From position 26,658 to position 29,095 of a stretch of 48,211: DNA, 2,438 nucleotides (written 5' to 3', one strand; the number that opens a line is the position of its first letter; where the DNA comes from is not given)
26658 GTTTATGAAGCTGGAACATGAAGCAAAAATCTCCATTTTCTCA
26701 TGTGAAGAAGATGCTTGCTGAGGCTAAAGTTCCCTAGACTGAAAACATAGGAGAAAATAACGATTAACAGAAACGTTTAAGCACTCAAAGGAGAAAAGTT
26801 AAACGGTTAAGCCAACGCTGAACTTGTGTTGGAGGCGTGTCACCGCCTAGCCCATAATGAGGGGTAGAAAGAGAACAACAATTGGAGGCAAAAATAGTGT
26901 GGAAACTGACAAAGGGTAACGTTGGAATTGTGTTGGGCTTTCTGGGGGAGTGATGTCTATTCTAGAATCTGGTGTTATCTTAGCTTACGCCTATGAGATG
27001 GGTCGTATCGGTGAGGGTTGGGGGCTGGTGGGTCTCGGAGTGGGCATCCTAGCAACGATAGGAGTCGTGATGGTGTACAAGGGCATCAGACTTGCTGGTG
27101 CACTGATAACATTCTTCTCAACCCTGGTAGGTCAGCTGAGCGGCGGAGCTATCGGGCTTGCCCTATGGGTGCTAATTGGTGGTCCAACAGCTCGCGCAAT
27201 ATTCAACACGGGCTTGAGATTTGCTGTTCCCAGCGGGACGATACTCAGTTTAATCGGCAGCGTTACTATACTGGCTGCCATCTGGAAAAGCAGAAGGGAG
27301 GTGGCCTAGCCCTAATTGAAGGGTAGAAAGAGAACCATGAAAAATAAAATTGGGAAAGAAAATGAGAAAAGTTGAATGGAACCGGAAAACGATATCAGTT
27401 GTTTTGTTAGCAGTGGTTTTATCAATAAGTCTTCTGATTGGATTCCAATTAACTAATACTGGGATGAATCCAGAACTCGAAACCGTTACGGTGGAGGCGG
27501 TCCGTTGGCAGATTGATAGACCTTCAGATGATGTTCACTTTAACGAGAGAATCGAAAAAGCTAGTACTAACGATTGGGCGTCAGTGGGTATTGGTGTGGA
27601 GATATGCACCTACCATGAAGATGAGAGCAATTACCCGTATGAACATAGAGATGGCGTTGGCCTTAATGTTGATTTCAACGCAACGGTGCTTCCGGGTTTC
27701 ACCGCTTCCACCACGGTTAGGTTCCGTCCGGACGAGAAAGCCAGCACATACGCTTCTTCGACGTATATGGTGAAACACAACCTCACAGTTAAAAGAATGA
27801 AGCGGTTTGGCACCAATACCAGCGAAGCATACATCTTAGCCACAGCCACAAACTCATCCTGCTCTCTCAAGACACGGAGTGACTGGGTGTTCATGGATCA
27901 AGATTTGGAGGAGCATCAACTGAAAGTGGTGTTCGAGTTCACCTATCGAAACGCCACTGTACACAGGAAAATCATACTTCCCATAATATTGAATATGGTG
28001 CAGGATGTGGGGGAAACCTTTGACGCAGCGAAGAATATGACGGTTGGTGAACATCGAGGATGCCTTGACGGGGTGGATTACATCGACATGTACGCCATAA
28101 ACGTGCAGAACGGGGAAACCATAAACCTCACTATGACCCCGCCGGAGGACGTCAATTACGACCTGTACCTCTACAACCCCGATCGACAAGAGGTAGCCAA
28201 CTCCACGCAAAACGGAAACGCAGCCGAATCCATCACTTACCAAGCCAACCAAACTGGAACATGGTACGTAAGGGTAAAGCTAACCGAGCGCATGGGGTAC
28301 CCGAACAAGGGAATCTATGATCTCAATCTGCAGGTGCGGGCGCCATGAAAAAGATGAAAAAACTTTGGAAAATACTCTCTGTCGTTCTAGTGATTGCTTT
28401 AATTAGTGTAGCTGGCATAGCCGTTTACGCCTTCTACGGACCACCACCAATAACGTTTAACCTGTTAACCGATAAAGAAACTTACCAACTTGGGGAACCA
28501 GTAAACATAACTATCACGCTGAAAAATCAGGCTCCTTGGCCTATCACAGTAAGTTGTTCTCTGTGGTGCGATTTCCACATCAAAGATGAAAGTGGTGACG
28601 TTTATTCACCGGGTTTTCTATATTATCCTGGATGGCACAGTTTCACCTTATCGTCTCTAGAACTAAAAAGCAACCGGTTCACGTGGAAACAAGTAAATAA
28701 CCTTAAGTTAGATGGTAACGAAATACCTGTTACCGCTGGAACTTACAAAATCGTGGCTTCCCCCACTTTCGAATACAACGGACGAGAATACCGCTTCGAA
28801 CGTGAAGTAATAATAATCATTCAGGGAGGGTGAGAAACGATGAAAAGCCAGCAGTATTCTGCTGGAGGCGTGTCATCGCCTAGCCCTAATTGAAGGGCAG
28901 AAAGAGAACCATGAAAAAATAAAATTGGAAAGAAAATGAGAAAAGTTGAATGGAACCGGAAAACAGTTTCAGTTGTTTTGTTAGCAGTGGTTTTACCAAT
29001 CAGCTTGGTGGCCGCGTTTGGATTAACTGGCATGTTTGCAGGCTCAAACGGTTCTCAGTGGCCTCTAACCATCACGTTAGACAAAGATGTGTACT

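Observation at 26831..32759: The same leader module precedes every transcription unit of the secreted-protein island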

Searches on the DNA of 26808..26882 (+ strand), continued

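Call 92: search_with_rna_model(model_id=R2, sources=[window, L001, L002, L004, L005, L010, L011, L016, L019, L020, L021, L023, L024, L025, L027, L029, L031, L156, L158, L159, L160, L161, L162, L164, L165, L037, L038, L045, L048, L053, L056, L057, L059, L062, L065, L069, L072, L074, L075, L077, L079, L081, L082, L086, L090, L091, L092, L094, L097, L098, L099, L105, L106, L107, L109, L110, L112, L119, L123, L125, L127, L131, L137, L138, L140, L145, L149, L152], max_evalue=5)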
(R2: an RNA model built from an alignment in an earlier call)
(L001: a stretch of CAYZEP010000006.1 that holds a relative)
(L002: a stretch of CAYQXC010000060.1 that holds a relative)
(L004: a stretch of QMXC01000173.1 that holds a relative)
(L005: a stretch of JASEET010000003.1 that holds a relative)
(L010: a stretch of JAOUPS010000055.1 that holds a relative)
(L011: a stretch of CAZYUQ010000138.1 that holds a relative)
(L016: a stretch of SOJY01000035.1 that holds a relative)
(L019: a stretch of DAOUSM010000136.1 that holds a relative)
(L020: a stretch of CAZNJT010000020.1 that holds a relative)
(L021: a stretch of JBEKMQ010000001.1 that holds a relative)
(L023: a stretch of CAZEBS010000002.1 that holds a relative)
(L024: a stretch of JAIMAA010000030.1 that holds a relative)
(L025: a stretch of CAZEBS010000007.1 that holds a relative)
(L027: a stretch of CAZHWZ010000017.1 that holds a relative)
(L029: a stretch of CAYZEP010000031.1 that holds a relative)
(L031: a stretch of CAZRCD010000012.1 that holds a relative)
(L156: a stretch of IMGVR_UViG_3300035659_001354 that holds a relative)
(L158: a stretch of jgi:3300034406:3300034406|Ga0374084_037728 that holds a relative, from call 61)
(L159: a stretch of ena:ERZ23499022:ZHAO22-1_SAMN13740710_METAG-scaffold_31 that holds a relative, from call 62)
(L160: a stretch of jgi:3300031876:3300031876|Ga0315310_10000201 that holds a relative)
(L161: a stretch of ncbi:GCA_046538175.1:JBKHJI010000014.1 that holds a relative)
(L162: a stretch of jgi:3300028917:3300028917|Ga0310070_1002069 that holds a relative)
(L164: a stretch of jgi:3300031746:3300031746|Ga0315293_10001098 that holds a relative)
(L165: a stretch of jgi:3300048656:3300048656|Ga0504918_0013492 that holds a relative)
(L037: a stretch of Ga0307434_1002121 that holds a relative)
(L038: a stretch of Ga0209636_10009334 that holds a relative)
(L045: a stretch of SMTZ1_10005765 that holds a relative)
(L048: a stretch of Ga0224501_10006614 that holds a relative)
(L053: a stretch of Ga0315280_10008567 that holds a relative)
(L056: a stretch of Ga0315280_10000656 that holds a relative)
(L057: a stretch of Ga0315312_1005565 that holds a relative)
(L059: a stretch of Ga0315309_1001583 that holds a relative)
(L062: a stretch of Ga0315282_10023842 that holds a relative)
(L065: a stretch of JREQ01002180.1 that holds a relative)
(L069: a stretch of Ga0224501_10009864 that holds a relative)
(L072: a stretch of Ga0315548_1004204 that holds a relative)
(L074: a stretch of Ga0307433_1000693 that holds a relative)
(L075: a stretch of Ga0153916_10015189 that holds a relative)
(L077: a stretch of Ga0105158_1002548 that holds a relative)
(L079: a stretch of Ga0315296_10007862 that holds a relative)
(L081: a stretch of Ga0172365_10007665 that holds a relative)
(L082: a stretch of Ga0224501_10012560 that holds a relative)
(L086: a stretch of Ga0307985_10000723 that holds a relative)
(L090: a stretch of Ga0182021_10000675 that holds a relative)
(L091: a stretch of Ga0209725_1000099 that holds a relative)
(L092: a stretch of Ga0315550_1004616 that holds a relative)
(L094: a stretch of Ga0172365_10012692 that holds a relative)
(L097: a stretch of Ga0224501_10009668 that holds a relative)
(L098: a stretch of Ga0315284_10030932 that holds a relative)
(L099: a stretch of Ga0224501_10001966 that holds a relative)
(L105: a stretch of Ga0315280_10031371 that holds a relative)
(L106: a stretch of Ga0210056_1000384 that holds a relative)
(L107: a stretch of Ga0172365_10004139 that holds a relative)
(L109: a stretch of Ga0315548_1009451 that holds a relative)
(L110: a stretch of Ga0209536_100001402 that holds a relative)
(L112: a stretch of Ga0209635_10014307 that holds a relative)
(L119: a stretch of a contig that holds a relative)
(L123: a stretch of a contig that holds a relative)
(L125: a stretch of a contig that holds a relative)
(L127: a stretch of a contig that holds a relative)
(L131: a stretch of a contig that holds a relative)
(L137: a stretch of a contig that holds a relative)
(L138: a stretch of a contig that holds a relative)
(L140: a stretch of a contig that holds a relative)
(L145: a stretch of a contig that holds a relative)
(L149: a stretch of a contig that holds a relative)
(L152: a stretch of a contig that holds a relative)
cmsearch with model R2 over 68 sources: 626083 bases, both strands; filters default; matches with E-value up to 5: 94.
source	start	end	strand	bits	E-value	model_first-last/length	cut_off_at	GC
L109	3413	3487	-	99.3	2.5e-20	1-75/75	no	0.47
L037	8786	8860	-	99.2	2.6e-20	1-75/75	no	0.51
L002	2619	2693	-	98.7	3.3e-20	1-75/75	no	0.51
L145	2033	2107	-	97.8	5.5e-20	1-75/75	no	0.49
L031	4753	4828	-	96.7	1e-19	1-75/75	no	0.47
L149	1671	1745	-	96.6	1e-19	1-75/75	no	0.55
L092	2414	2488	+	95.8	1.6e-19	1-75/75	no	0.49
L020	2504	2578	-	95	2.5e-19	1-75/75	no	0.48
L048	6194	6268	-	94.8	2.8e-19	1-75/75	no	0.48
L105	1554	1629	-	94.4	3.5e-19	1-75/75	no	0.45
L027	6285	6359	-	94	4.3e-19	1-75/75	no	0.44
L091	3962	4036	+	94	4.3e-19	1-75/75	no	0.44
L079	2479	2553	+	93.8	4.7e-19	1-75/75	no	0.59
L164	6145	6219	+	93.5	5.6e-19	1-75/75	no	0.55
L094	681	755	+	92.9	7.7e-19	1-75/75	no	0.53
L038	8670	8744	+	92.6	8.9e-19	1-75/75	no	0.49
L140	6029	6105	+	92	1.3e-18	1-75/75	no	0.44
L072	1844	1918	-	92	1.3e-18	1-75/75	no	0.47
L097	4554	4628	+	92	1.3e-18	1-75/75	no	0.53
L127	6802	6877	-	91.7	1.5e-18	1-75/75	no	0.45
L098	4669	4743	-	91.6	1.5e-18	1-75/75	no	0.55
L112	1392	1466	+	91.6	1.6e-18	1-75/75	no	0.53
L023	3101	3175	-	90.5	2.9e-18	1-75/75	no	0.55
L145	1765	1839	-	90.3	3.1e-18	1-75/75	no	0.53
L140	6636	6712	+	90.1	3.6e-18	1-75/75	no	0.47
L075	5460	5534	-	89.9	3.9e-18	1-75/75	no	0.52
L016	5334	5408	+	89.9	3.9e-18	1-75/75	no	0.51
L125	560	634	-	89.8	4.2e-18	1-75/75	no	0.52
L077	2065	2139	+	89.6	4.6e-18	1-75/75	no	0.57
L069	2151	2225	-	89.5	4.8e-18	1-75/75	no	0.49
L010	3375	3450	+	89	6.3e-18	1-75/75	no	0.51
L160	8148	8222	+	88.6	7.9e-18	1-75/75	no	0.47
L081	6381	6456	-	88.4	8.9e-18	1-75/75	no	0.53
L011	2802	2876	-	88.1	1e-17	1-75/75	no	0.55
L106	2093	2168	-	88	1.1e-17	1-75/75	no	0.55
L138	1486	1561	-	88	1.1e-17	1-75/75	no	0.55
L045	9468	9542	+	87.6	1.4e-17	1-75/75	no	0.55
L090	8843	8917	-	87.4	1.5e-17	1-75/75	no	0.56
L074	7861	7935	-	87.4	1.5e-17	1-75/75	no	0.55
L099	5322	5396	-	86.8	2.1e-17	1-75/75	no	0.53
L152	3795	3869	-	86.8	2.2e-17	1-75/75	no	0.52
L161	8171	8246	+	86.6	2.3e-17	1-75/75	no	0.47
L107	3398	3471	+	86.3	2.8e-17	1-75/75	no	0.54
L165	321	395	+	85.8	3.7e-17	1-75/75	no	0.57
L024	1358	1433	-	85.7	3.8e-17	1-75/75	no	0.43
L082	769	843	+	85.5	4.3e-17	1-75/75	no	0.47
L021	2856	2930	-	85.2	4.9e-17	1-75/75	no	0.52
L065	8354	8428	-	85.1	5.4e-17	1-75/75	no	0.57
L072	2991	3066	-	85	5.5e-17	1-75/75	no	0.46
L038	9746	9820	+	84.5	7.5e-17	1-75/75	no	0.51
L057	6151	6225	-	84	9.8e-17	1-75/75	no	0.57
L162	8094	8168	+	82.7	2e-16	1-75/75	no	0.51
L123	3191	3265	-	81.9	3.1e-16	1-75/75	no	0.52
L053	5521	5596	-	81.6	3.5e-16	1-75/75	no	0.57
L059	3512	3586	+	81.3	4.1e-16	1-75/75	no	0.57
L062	5203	5277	+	81.2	4.4e-16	1-75/75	no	0.56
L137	3298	3374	-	80.8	5.5e-16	1-75/75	no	0.49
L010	4235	4308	+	80.6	6.1e-16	1-75/75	no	0.5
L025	6996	7070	+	80.3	7.2e-16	1-75/75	no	0.49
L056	12926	13000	-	80.3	7.3e-16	1-75/75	no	0.55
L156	5280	5353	+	79.3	1.2e-15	1-75/75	no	0.54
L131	863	938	+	78.9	1.5e-15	1-75/75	no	0.47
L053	8784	8859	-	78.4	2e-15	1-75/75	no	0.57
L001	371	446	+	75.7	8.5e-15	1-75/75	no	0.46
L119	4161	4237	+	75.1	1.2e-14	1-75/75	no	0.48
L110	6102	6175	+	73.7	2.5e-14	1-75/75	no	0.5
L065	9240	9313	-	73.3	3.2e-14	1-75/75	no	0.46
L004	2964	3037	+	72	6.5e-14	1-75/75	no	0.46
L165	1034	1108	+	70.1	1.8e-13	1-75/75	no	0.55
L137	4266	4341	-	69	3.3e-13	1-75/75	no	0.47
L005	2254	2316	-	59.3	6.1e-11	1-75/75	no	0.56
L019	2534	2597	-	56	3.8e-10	1-75/75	no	0.45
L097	3343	3419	+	53.4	1.5e-09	1-75/75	no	0.44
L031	7208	7281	-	49.2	1.5e-08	1-75/75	no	0.42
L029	375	438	+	46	8.1e-08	1-75/75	no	0.41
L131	3110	3188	+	45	1.4e-07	1-75/75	no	0.38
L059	47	124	+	32.1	0.00015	1-75/75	no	0.49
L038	5902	5978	+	27.2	0.0021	1-75/75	no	0.32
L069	2072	2142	-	22.4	0.03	1-75/75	no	0.34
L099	5032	5113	-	21.1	0.059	1-75/75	no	0.41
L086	3062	3134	-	20.6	0.078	1-75/75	no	0.53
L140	6902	6963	+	20.1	0.1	1-75/75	no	0.52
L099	4353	4451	-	17.8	0.35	1-75/75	no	0.42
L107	776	838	+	16.7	0.65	1-75/75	no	0.44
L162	8803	8862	+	15.9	1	1-75/75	no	0.43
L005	889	915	-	15.9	1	1-75/75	no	0.33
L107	47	110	+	13.2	4.3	1-75/75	no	0.25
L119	5663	5724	-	13.1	4.6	1-75/75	no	0.37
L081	1453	1508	+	13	4.6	1-75/75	no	0.34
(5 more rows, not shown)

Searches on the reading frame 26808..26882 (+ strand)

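Call 56: search_protein_families(library=pfam, proteins=[L145:3003-3905:+, L137:4623-6161:+, L140:5066-5779:+], max_evalue=0.001)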
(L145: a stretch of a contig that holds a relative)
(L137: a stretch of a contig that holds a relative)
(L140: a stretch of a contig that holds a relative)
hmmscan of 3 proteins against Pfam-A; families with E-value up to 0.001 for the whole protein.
L145:3003-3905:+ (300 aa): 1 family
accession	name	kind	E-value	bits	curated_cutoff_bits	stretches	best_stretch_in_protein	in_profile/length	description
PF23913.1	DUF7255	-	0.00049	20.2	27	0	181-230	27-73/156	Family of unknown function (DUF7255)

L137:4623-6161:+ (512 aa): 4 families
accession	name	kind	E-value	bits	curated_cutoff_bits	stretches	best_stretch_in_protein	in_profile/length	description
PF13607.11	Succ_CoA_lig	-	6.9e-60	201.2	27.4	1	183-320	1-138/138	Succinyl-CoA ligase like flavodoxin domain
PF13380.12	CoA_binding_2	-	1.7e-25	90.1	22.8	1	26-152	2-114/116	CoA binding domain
PF02629.25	CoA_binding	-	1.3e-10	42.4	22.3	1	24-119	3-97/97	CoA binding domain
PF19045.5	Ligase_CoA_2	-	2.3e-10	41.2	23.7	1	331-468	1-137/162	Ligase-CoA domain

L140:5066-5779:+ (237 aa): 1 family
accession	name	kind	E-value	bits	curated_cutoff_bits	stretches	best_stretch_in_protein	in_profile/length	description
PF03357.26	Snf7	-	0.00011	22.4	27.3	1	56-148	9-101/171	Snf7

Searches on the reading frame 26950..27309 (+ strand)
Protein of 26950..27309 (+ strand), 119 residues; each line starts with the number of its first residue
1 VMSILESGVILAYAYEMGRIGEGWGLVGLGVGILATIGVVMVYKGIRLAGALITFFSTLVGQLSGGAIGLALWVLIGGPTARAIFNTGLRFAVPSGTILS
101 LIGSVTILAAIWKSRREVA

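Call 8: search_protein_families(library=pfam, proteins=[window:26950-27309:+], max_evalue=0.01)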
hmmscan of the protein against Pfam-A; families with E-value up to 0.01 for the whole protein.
window:26950-27309:+ (119 aa): 0 families

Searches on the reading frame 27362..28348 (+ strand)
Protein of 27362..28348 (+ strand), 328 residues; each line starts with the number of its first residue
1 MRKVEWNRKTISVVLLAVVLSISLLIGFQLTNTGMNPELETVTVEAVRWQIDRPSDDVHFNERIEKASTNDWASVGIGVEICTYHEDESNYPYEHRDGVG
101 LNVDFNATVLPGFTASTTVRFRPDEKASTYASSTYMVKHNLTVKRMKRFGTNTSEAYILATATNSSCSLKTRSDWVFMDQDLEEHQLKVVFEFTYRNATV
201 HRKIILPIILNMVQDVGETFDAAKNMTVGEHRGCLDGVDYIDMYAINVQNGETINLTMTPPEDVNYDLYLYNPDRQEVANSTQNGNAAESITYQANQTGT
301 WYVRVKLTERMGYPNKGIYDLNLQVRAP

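Call 8: search_protein_families(library=pfam, proteins=[window:27362-28348:+], max_evalue=0.01)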
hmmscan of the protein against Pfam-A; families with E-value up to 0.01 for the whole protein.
window:27362-28348:+ (328 aa): 1 family
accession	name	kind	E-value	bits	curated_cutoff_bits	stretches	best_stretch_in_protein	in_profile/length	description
PF04151.21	PPC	-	2.2e-10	41.7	25.9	1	242-305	3-68/70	Bacterial pre-peptidase C-terminal domain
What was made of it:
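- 27362..28833 (+): Genes 2 and 3: a PPC-domain secreted protein (27362-28348) and a 162-aa protein with a weak BsuPI-like match (28345-28833). Pfam (call 8)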

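Call 60: find_homologous_proteins(query=window:27362-28348:+, max_evalue=0.00001)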
Query window:27362-28348:+ (328 aa): 11 proteins with E <= 0.00001 among 1584 candidates.
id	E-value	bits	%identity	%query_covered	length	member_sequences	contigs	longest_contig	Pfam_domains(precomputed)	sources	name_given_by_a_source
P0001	8.9e-220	746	100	100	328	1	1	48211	PF04151.22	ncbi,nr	ncbi:MAG: PPC domain-containing protein [Thermoproteota archaeon]|nr:PPC domain-containing protein [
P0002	5.4e-114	399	58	100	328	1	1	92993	PF04151.22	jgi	jgi:hypothetical protein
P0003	3.7e-102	360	52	97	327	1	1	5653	PF04151.22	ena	-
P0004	5.7e-101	356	53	90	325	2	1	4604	-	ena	-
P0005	5.6e-97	343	50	100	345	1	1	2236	PF04151.22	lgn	-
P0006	9.6e-97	342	50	97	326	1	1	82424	PF04151.22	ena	-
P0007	2.6e-23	101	35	66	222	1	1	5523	-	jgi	jgi:hypothetical protein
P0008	1.3e-20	92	32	65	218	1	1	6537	-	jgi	jgi:hypothetical protein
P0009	3.9e-20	91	32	65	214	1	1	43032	-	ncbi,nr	ncbi:MAG: hypothetical protein U9O89_02450 [Thermoproteota archaeon]|nr:hypothetical protein [Thermo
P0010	9.7e-20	89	31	66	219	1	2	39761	-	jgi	jgi:hypothetical protein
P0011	1.8e-19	88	30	66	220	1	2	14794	-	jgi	jgi:hypothetical protein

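Call 61: find_encoding_contigs(protein=P0002, flank=10000, max_places=2)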
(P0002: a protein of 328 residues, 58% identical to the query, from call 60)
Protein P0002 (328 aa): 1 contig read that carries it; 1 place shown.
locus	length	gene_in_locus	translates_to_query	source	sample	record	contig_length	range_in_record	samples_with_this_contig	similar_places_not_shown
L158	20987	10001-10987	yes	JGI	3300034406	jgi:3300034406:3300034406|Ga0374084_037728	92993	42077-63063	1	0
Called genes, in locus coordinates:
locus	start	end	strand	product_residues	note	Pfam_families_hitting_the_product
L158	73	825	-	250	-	PF14196:ATC_hydrolase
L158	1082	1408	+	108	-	-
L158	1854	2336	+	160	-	PF13527:Acetyltransf_9 (faint), PF00583:Acetyltransf_1, PF13508:Acetyltransf_7, PF13673:Acetyltransf_10 (faint)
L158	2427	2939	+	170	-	PF00857:Isochorismatase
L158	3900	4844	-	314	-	PF14520:HHH_5, PF00154:RecA_N, PF13481:AAA_25 (weak), PF08423:Rad51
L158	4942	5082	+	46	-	-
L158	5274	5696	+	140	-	PF00571:CBS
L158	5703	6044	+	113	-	-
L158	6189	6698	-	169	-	PF19620:DUF6125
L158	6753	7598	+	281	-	PF02673:BacA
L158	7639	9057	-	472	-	PF01909:NTP_transf_2 (weak), PF09249:tRNA_NucTransf2, PF21133:CAA_C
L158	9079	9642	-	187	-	PF09749:HVSL (weak), PF10469:AKAP7_NLS, PF02834:LigT_PEase, PF13563:2_5_RNA_ligase2, PF02834:LigT_PEase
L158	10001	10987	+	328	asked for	PF04151:PPC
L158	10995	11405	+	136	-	-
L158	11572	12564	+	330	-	PF00586:AIRS, PF02769:AIRS_C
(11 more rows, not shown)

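Call 62: find_encoding_contigs(protein=P0006, flank=10000, max_places=2)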
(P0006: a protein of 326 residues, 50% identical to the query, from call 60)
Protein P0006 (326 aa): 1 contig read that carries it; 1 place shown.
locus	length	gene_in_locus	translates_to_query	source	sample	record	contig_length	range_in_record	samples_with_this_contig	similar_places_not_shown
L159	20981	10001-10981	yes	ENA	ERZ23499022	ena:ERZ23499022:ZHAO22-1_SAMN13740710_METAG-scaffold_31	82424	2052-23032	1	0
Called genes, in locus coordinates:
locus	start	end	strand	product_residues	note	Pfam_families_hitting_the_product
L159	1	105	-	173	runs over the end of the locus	PF01966:HD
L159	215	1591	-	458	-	PF00483:NTP_transferase, PF12804:NTP_transf_3, PF01066:CDP-OH_P_transf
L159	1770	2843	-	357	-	PF01658:Inos-1-P_synth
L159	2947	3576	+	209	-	PF12840:HTH_20, PF01022:HTH_5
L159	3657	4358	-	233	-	PF01966:HD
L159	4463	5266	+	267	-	PF01048:PNP_UDP_1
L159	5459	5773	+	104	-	PF00293:NUDIX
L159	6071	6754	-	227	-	PF04493:Endonuclease_5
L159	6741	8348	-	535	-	PF01409:tRNA-synt_2d, PF18006:SepRS_C (weak)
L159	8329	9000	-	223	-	PF01997:Translin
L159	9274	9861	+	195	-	PF01944:SpoIIM (weak)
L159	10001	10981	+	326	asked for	PF04151:PPC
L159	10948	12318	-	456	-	PF01546:Peptidase_M20, PF07687:M20_dimer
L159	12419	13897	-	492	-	PF01546:Peptidase_M20, PF07687:M20_dimer (weak)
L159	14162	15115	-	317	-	PF04055:Radical_SAM, PF08608:Wyosine_form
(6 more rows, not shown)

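Call 63: find_encoding_contigs(protein=P0009, flank=10000, max_places=2)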
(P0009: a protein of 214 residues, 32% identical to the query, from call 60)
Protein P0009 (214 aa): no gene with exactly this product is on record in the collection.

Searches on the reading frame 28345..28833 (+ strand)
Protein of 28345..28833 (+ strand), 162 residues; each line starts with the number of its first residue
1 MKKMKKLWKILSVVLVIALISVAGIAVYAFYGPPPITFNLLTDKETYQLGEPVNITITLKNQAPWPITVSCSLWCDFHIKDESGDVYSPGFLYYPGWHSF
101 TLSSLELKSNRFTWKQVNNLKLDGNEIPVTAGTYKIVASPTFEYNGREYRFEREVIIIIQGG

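Call 8: search_protein_families(library=pfam, proteins=[window:28345-28833:+], max_evalue=0.01)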
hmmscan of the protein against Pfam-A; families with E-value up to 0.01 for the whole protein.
window:28345-28833:+ (162 aa): 1 family
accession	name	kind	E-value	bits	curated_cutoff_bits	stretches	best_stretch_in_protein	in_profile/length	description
PF12690.13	BsuPI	-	0.0016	18.8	22.9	1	42-138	3-94/101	Intracellular proteinase inhibitor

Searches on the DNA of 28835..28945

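Call 89: search_rna_families(source=window, start=28835, end=28945, threshold=evalue, max_evalue=10)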
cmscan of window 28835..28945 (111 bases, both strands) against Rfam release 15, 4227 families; matches with E-value up to 10: 2.
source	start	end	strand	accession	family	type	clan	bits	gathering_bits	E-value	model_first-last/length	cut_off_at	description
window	28884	28906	+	RF03156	L31-Firmicutes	Cis-reg; leader;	CL00118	12.3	33.3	1.7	1-32/32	no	L31-Firmicutes ribosomal protein leader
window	28878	28914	+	RF01705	Flavo-1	Gene; sRNA;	-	10.7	42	9.4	1-76/76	no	Flavo-1 RNA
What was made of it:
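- On Any curated RNA family (Rfam 15): On copy C alone the best hits are E = 1.7 and 9.4, at 12.3 and 10.7 bits against gathering scores of 33 and 42 (call 89).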
